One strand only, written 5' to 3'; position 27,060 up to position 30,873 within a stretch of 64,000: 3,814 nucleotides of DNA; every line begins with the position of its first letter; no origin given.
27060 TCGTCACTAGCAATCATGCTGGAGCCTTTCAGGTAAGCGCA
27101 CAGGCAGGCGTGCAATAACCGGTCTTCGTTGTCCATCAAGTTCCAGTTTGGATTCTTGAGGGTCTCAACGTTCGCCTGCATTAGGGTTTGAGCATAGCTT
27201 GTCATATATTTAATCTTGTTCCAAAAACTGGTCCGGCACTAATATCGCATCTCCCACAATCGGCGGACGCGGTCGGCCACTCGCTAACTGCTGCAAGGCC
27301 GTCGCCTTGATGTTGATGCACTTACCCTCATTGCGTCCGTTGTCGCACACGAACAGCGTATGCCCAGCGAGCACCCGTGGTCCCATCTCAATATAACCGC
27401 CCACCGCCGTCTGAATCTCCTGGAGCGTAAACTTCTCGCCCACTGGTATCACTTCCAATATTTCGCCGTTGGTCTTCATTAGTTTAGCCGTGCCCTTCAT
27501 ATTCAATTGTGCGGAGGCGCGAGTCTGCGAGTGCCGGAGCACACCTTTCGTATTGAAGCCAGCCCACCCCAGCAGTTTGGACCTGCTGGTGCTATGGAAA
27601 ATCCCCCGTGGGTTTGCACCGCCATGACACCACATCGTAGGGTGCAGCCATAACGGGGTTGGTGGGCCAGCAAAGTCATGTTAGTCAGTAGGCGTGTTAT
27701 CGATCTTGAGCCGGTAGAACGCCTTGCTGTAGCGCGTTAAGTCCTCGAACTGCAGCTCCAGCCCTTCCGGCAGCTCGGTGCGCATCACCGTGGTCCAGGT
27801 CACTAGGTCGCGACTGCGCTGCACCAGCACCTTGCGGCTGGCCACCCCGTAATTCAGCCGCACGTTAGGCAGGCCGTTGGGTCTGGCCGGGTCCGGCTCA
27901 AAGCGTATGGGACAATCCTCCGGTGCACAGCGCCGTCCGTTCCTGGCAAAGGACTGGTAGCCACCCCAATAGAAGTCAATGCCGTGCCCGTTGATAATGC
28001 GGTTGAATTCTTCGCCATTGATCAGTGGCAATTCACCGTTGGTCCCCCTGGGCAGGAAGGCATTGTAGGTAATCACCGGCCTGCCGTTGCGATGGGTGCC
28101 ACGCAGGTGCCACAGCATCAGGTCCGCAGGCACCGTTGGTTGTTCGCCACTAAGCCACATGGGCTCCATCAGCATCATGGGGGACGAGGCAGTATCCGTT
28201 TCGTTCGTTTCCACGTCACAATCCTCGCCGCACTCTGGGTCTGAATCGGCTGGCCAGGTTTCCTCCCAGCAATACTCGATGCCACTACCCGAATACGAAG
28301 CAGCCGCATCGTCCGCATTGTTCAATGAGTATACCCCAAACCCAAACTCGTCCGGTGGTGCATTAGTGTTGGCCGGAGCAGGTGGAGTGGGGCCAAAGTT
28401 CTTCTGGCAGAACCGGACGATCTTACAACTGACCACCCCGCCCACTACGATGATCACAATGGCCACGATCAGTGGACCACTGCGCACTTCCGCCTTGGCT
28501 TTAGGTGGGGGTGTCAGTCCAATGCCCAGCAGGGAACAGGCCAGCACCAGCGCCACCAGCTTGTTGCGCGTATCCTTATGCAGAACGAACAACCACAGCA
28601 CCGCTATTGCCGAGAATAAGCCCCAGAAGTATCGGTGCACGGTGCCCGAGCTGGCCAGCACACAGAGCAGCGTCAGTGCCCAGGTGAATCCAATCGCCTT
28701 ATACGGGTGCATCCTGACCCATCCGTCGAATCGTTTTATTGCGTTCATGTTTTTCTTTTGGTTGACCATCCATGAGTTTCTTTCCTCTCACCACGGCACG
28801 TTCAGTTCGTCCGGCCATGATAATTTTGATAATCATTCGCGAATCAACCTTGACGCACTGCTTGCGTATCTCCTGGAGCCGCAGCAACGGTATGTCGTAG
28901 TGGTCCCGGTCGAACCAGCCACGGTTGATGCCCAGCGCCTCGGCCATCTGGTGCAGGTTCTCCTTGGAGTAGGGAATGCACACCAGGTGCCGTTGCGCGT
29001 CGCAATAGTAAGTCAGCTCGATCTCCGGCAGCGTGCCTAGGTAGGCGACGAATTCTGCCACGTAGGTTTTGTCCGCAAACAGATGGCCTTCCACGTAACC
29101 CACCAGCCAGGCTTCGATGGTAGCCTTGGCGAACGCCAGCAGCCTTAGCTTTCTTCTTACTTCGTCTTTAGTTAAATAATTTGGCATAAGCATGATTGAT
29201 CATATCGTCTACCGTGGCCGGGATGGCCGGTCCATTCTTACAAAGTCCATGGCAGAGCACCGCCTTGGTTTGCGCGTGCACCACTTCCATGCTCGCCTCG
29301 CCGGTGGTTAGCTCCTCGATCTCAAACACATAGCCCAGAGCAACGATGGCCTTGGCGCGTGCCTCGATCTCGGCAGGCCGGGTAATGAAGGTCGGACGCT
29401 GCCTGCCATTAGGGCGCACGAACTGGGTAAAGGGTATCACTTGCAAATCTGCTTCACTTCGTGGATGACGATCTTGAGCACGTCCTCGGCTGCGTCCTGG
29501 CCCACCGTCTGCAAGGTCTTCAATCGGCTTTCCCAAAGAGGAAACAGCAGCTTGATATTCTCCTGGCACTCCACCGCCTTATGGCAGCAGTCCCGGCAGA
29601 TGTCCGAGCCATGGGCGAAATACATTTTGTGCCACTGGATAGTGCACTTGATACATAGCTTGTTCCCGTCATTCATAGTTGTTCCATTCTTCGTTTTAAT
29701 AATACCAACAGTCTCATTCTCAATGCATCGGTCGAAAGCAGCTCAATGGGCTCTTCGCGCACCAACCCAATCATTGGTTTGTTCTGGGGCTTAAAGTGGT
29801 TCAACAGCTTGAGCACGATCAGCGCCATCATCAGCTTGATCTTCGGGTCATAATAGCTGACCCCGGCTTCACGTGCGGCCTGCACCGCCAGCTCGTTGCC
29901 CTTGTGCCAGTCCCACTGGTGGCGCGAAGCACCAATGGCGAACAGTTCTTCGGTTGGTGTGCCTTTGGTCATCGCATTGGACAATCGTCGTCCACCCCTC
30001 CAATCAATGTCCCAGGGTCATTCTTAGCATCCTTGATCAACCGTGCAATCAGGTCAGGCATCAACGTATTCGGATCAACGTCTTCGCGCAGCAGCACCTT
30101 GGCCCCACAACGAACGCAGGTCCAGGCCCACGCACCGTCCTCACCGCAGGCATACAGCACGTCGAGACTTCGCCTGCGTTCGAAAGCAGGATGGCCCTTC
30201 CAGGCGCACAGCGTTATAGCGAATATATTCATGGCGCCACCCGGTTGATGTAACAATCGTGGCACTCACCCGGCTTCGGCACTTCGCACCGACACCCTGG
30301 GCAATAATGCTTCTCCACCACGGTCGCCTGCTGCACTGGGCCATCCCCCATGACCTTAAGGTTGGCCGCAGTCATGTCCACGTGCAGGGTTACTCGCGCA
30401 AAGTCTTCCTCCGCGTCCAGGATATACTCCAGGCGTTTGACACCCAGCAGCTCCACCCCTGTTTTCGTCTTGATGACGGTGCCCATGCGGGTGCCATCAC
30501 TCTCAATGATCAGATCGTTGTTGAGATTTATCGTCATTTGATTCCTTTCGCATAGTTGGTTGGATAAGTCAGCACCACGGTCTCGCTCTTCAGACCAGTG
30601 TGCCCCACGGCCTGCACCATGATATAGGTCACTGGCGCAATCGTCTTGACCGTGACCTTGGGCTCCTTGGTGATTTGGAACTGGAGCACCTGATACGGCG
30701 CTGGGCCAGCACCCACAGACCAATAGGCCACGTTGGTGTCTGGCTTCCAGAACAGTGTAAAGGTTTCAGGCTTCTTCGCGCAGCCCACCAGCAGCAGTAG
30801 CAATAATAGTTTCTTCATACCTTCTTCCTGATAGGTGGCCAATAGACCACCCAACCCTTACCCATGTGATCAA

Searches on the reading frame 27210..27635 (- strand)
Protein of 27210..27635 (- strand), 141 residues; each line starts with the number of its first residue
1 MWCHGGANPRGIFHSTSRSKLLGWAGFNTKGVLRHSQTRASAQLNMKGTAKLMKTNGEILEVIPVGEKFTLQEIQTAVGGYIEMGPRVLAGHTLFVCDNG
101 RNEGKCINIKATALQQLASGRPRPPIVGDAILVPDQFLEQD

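Call 42: search_protein_families(library=pfam, proteins=[window:27210-27635:-], max_evalue=0.05)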
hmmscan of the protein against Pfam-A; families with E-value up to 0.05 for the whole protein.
window:27210-27635:- (141 aa): 1 family
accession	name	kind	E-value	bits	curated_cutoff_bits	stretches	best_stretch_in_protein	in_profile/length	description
PF12957.13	DUF3846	-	1.5e-06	28.8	27.5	1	59-133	11-78/103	Domain of unknown function (DUF3846)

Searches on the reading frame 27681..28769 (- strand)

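Call 42: search_protein_families(library=pfam, proteins=[window:27681-28769:-], max_evalue=0.05)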
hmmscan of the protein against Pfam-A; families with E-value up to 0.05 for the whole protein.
window:27681-28769:- (362 aa): 2 families
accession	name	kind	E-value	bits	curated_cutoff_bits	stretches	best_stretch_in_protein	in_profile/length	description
PF15959.10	DUF4762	-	0.0058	17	27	1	107-128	27-48/61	Domain of unknown function (DUF4762)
PF04987.19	PigN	-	0.047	12.9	25.4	0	25-114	120-211/456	Phosphatidylinositolglycan class N (PIG-N)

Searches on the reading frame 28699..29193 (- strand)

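Call 42: search_protein_families(library=pfam, proteins=[window:28699-29193:-], max_evalue=0.05)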
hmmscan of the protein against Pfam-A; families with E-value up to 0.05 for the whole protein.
window:28699-29193:- (164 aa): 1 family
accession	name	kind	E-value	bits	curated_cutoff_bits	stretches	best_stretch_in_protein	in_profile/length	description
PF13223.11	DUF4031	-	2.5e-11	44.1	25.6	1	75-124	22-72/76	Protein of unknown function (DUF4031)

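Call 63: search_protein_families(library=phrogs, proteins=[window:28699-29193:-], max_evalue=0.001)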
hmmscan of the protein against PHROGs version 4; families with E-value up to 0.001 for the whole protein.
window:28699-29193:- (164 aa): 1 family
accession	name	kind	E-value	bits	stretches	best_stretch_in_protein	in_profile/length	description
phrog_4887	-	unknown function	1.2e-05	26.6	1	76-131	30-91/97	-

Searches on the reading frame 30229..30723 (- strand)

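Call 42: search_protein_families(library=pfam, proteins=[window:30229-30723:-], max_evalue=0.05)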
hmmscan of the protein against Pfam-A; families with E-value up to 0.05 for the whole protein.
window:30229-30723:- (164 aa): 1 family
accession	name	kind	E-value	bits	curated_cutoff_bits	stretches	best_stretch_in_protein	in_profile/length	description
PF18997.6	DUF5727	-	0.033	14.1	26.5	0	105-154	25-73/190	Domain of unknown function (DUF5727)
